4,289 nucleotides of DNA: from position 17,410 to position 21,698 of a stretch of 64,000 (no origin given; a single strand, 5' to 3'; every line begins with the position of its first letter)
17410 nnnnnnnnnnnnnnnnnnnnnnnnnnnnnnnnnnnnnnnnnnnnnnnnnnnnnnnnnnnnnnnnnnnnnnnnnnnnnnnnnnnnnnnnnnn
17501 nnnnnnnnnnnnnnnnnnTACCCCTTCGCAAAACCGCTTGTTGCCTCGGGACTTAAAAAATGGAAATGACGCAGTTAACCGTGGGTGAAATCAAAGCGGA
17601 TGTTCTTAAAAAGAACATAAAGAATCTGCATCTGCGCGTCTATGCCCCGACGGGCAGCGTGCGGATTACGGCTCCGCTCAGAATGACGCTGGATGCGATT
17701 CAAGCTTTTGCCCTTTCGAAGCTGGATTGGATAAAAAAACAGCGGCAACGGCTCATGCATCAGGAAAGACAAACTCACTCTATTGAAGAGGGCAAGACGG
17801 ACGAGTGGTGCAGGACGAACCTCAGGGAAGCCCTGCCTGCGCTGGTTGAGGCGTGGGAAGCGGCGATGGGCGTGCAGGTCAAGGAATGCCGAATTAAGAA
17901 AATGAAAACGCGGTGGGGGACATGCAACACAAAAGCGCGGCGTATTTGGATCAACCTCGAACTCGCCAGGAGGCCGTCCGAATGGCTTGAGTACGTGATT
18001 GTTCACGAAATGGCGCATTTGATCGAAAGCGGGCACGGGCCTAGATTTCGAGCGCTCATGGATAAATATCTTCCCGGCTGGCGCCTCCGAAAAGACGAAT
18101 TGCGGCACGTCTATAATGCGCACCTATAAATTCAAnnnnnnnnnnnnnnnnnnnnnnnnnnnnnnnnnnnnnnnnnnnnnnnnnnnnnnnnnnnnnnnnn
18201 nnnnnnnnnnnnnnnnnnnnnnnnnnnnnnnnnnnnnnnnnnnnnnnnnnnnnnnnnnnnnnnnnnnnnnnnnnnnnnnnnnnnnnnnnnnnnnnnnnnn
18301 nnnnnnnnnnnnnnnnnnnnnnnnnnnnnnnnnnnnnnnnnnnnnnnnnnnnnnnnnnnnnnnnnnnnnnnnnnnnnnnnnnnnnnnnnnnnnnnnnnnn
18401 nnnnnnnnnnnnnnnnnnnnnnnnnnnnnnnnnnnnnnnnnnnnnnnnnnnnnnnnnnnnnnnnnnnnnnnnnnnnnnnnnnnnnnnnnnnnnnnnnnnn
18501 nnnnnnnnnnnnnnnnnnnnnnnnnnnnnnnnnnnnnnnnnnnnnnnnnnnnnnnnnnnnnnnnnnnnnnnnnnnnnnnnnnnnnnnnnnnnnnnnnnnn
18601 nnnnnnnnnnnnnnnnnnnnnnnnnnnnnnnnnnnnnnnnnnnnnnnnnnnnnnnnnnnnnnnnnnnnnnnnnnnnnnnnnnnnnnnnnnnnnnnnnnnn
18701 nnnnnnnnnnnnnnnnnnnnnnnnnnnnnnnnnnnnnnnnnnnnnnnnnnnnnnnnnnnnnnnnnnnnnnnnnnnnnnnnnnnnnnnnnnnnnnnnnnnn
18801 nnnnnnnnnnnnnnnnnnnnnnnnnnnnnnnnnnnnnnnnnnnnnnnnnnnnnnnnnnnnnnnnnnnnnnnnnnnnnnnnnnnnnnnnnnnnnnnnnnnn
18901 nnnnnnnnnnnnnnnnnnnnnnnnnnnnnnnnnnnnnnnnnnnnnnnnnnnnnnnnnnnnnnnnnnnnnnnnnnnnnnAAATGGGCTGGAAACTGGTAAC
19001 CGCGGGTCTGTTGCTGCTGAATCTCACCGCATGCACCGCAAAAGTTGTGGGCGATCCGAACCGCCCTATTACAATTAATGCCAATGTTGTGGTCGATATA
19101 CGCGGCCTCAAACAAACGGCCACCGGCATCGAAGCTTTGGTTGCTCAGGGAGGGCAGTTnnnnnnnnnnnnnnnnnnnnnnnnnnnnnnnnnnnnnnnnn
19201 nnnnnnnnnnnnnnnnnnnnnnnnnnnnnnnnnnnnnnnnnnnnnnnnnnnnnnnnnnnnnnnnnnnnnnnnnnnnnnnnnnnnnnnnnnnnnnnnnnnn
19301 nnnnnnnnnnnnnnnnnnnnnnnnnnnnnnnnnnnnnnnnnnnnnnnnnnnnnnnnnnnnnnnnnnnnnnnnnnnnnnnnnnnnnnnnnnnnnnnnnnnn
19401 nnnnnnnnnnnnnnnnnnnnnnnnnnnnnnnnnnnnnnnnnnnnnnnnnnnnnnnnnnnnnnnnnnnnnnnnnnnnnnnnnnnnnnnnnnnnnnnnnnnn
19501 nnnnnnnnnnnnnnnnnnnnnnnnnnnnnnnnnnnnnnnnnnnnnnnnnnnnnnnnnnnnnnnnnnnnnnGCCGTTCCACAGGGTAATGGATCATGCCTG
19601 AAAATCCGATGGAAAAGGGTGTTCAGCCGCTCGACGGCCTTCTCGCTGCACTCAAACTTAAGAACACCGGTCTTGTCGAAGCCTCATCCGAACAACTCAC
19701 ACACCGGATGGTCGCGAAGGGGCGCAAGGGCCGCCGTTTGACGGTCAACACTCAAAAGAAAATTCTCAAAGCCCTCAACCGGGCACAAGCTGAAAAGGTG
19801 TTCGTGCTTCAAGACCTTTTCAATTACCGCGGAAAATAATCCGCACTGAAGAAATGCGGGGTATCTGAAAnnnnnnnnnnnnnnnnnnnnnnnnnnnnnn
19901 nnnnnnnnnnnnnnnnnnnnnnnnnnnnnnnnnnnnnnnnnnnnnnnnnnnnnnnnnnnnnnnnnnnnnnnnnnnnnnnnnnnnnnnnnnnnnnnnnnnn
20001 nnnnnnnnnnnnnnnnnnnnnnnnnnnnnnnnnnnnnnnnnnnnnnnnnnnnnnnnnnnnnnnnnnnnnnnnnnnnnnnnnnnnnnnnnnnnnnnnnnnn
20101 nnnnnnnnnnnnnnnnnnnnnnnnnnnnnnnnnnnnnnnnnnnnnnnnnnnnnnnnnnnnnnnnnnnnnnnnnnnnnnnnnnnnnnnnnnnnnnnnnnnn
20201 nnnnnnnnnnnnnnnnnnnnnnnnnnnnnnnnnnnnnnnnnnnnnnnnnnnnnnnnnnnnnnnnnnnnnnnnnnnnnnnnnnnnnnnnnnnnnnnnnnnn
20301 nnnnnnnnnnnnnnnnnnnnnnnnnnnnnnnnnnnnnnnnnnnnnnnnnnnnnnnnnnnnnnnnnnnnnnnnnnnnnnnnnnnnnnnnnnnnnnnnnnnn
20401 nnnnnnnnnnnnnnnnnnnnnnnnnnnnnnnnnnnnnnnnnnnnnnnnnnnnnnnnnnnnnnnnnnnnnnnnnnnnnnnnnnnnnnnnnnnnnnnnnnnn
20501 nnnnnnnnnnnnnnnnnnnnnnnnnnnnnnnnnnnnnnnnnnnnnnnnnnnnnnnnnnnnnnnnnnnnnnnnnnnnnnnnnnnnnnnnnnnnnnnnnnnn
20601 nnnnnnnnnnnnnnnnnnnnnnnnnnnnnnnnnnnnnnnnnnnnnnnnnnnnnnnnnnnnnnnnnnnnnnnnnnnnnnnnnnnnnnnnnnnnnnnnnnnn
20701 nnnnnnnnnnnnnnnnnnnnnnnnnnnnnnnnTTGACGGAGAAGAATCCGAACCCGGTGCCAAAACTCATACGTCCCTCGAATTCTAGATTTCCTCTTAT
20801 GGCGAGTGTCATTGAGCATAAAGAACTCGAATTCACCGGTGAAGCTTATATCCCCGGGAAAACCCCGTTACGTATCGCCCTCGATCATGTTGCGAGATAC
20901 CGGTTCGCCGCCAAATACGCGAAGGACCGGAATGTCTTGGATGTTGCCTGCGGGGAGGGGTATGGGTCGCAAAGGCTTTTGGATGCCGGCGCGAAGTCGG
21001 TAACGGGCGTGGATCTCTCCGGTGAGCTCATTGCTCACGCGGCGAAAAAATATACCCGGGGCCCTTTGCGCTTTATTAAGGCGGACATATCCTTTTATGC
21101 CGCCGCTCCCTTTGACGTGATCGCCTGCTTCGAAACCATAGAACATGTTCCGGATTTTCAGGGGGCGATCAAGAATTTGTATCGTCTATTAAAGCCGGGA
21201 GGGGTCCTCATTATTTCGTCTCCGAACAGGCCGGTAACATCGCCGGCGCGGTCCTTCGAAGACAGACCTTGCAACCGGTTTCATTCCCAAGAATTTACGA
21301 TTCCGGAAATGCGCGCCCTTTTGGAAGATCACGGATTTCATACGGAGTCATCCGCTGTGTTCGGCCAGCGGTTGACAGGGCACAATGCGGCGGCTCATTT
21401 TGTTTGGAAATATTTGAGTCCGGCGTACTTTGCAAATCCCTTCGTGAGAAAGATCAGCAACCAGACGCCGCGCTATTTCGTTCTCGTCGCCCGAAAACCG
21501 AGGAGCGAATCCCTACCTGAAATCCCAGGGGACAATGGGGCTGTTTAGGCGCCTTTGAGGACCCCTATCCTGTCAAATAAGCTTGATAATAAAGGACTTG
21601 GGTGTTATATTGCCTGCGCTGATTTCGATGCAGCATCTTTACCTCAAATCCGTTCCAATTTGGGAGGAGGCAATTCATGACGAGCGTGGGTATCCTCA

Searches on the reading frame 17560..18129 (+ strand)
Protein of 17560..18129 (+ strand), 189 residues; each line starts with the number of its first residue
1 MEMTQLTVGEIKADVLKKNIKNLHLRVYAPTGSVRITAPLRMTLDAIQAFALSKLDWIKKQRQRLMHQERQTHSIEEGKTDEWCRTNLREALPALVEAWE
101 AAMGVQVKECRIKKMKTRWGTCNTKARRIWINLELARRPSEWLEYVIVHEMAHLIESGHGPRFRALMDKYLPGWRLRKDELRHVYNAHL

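Call 29: search_protein_families(library=pfam, proteins=[window:17560-18129:+], max_evalue=0.00001)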
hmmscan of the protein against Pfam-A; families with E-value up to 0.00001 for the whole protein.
window:17560-18129:+ (189 aa): 2 families
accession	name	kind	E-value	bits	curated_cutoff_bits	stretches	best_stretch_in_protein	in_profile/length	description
PF01863.23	YgjP-like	-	1.6e-46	159.4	26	2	76-183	100-206/207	YgjP-like, metallopeptidase domain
PF10263.15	SprT-like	-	7.8e-09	35.8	25.6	1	110-169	26-94/108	SprT-like family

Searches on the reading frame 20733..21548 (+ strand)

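Call 29: search_protein_families(library=pfam, proteins=[window:20733-21548:+], max_evalue=0.00001)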
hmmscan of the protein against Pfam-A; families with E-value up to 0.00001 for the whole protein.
window:20733-21548:+ (271 aa): 7 families
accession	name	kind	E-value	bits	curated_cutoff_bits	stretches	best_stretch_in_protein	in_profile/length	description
PF13489.12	Methyltransf_23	-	1.6e-22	80.4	27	1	57-205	15-162/164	Methyltransferase domain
PF08241.18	Methyltransf_11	-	6.8e-21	75.2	21.2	1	69-161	1-95/95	Methyltransferase domain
PF13649.12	Methyltransf_25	-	4.1e-19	69.5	27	1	68-157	1-97/97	Methyltransferase domain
PF13847.12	Methyltransf_31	-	4.7e-17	62.5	27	1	64-165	3-113/145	Methyltransferase domain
PF08242.18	Methyltransf_12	-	1.7e-16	61.2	30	1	69-159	1-98/98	Methyltransferase domain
PF01209.24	Ubie_methyltran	-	1.6e-07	31.3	20.1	1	64-162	47-152/233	ubiE/COQ5 methyltransferase family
PF05401.17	NodS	-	2e-06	28.2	24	1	65-166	44-149/201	Nodulation protein S (NodS)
